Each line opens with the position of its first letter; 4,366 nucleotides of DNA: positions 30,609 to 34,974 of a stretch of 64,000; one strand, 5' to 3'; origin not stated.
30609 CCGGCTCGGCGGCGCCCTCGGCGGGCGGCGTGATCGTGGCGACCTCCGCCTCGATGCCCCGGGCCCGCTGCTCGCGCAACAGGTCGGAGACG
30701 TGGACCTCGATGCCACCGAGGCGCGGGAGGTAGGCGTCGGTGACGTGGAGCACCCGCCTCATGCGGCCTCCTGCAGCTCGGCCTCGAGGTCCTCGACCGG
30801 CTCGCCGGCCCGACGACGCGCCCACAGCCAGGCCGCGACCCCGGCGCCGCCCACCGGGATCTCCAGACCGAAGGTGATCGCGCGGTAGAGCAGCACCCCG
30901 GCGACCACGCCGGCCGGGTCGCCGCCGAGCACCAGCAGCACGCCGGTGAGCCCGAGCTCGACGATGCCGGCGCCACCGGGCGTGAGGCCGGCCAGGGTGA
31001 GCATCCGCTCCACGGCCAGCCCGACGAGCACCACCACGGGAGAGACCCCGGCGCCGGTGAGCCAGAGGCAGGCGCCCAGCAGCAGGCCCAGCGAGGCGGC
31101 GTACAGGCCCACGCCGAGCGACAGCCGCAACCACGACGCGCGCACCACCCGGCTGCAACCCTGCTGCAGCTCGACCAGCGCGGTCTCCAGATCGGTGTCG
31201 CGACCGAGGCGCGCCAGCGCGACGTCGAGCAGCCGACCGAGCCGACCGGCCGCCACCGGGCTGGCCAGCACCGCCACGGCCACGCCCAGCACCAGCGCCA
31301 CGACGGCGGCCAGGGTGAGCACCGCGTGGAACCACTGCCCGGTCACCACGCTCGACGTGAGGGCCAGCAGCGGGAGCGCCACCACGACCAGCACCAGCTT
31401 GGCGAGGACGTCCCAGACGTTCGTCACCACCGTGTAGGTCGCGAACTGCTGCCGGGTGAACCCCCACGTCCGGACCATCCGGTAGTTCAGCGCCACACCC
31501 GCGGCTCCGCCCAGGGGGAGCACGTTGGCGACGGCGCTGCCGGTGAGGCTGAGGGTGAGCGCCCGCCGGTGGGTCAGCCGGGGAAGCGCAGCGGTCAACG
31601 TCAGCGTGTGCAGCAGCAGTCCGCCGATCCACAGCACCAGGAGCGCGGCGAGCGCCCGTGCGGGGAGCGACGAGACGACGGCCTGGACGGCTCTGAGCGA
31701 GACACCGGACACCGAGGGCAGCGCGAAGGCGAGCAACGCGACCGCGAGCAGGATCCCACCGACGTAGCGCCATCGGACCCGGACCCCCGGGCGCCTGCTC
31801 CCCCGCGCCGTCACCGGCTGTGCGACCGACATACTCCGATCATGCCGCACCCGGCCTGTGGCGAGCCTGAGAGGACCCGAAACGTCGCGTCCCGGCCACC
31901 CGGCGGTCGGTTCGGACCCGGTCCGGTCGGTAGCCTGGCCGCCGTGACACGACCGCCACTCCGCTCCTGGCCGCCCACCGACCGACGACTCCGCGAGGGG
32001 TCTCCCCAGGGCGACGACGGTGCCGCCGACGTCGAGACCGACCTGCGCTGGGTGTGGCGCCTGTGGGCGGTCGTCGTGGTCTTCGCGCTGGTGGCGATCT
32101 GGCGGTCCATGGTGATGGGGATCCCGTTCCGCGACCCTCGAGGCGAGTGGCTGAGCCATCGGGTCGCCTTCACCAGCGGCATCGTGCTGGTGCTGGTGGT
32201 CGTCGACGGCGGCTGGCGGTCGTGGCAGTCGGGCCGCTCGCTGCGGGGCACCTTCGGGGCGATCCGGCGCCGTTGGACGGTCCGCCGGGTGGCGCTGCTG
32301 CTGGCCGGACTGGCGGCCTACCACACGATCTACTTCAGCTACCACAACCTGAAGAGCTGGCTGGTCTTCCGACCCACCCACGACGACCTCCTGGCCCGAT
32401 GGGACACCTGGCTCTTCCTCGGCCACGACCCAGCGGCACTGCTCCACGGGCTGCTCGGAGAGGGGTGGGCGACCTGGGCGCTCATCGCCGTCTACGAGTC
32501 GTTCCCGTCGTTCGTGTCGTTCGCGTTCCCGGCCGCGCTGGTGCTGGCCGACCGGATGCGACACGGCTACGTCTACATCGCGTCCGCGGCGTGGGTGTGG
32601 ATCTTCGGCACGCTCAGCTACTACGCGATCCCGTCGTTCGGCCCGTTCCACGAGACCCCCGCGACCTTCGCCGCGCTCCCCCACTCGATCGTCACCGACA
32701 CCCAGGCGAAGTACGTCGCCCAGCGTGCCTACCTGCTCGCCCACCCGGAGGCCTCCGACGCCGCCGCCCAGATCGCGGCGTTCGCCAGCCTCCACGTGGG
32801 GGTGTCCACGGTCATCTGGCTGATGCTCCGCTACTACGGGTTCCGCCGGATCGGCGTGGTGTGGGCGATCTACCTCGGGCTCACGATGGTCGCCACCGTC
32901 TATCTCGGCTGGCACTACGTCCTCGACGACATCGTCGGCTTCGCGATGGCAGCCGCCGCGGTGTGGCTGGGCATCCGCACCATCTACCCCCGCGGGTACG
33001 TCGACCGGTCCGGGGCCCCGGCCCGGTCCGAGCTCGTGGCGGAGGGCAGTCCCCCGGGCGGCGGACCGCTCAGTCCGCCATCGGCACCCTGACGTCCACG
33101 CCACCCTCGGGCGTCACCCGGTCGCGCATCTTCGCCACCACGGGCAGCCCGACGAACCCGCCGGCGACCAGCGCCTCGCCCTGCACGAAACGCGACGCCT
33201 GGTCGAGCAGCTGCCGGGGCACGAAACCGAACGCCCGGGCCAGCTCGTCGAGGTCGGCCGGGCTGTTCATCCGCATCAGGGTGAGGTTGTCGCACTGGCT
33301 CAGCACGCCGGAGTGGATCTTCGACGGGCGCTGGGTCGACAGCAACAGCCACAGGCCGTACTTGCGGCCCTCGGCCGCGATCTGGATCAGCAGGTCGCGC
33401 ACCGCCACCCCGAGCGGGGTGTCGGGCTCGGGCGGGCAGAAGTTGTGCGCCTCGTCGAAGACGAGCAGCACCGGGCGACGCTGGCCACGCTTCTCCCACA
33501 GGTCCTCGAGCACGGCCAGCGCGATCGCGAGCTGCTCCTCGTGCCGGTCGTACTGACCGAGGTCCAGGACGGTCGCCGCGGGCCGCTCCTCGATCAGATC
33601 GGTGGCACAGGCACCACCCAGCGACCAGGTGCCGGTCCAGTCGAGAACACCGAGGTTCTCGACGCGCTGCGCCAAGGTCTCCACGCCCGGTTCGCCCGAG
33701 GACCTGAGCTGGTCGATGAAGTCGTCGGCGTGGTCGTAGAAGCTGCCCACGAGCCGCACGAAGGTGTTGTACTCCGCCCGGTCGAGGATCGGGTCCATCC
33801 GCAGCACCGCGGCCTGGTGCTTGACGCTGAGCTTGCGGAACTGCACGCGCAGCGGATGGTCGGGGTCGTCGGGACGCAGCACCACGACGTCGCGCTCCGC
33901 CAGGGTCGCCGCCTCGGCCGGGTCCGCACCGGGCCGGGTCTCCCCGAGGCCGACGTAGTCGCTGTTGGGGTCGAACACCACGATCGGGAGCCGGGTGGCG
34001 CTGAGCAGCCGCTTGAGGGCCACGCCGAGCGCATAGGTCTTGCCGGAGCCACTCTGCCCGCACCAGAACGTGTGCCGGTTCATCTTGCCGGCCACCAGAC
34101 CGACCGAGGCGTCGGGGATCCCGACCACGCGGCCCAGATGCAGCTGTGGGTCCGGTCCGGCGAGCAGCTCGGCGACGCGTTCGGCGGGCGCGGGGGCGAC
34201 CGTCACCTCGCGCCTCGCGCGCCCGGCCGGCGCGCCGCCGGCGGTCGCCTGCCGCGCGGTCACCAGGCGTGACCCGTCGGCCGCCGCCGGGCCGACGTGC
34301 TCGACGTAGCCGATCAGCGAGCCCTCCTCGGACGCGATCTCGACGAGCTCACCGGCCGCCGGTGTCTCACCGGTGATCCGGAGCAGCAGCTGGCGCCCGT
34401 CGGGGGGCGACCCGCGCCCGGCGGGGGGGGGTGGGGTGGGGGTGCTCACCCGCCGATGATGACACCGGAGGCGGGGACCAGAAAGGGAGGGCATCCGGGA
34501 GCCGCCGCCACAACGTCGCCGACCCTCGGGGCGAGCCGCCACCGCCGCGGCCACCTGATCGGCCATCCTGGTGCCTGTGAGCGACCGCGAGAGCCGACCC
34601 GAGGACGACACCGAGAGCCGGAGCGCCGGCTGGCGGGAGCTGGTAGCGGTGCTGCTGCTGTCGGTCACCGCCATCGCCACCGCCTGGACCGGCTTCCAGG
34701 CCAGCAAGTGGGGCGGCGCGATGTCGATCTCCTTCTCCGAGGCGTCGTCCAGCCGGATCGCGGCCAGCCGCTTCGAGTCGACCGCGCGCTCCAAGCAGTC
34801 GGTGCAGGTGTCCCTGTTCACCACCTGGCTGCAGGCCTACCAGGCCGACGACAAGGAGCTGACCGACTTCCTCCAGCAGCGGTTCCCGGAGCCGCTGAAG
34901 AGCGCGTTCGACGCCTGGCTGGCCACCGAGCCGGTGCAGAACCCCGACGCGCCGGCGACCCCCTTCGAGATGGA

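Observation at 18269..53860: Candidate SARP-controlled secretome regulon: five promoters with identical geometry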

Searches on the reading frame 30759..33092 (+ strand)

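Call 70: search_protein_families(library=pfam, proteins=[window:30759-33092:+], max_evalue=0.00001)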
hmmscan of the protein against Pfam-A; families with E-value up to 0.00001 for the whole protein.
window:30759-33092:+ (777 aa): 2 families
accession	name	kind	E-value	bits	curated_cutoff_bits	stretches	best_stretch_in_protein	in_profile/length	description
PF14378.12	PAP2_3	-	1e-26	94.4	27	1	545-737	3-190/190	PAP2 superfamily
PF01569.27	PAP2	-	8.6e-06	26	27.2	1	673-743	49-126/130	PAP2 superfamily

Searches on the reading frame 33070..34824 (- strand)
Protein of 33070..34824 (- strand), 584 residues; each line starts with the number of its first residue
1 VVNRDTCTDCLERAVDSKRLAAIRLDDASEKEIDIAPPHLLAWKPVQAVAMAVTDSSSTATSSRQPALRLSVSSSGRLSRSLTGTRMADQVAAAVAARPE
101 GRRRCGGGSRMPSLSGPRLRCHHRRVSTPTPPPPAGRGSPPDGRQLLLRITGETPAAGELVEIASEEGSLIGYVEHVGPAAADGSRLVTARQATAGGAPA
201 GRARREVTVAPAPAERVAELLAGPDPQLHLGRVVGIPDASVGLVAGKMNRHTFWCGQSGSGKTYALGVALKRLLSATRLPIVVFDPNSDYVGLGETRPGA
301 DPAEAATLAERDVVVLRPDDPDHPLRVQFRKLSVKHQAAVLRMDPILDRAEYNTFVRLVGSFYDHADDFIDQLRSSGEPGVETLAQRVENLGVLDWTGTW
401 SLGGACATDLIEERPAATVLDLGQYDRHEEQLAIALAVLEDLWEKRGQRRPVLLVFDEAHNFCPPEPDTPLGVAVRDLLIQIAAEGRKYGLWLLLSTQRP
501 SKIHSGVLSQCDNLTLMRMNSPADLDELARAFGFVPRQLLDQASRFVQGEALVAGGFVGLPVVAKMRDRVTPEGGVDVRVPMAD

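Call 70: search_protein_families(library=pfam, proteins=[window:33070-34824:-], max_evalue=0.00001)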
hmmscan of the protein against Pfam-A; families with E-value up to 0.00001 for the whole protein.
window:33070-34824:- (584 aa): 1 family
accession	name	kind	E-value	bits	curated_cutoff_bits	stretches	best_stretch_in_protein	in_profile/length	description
PF01935.23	DUF87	-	4.2e-13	50.4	23.2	1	229-378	2-134/220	Helicase HerA, central domain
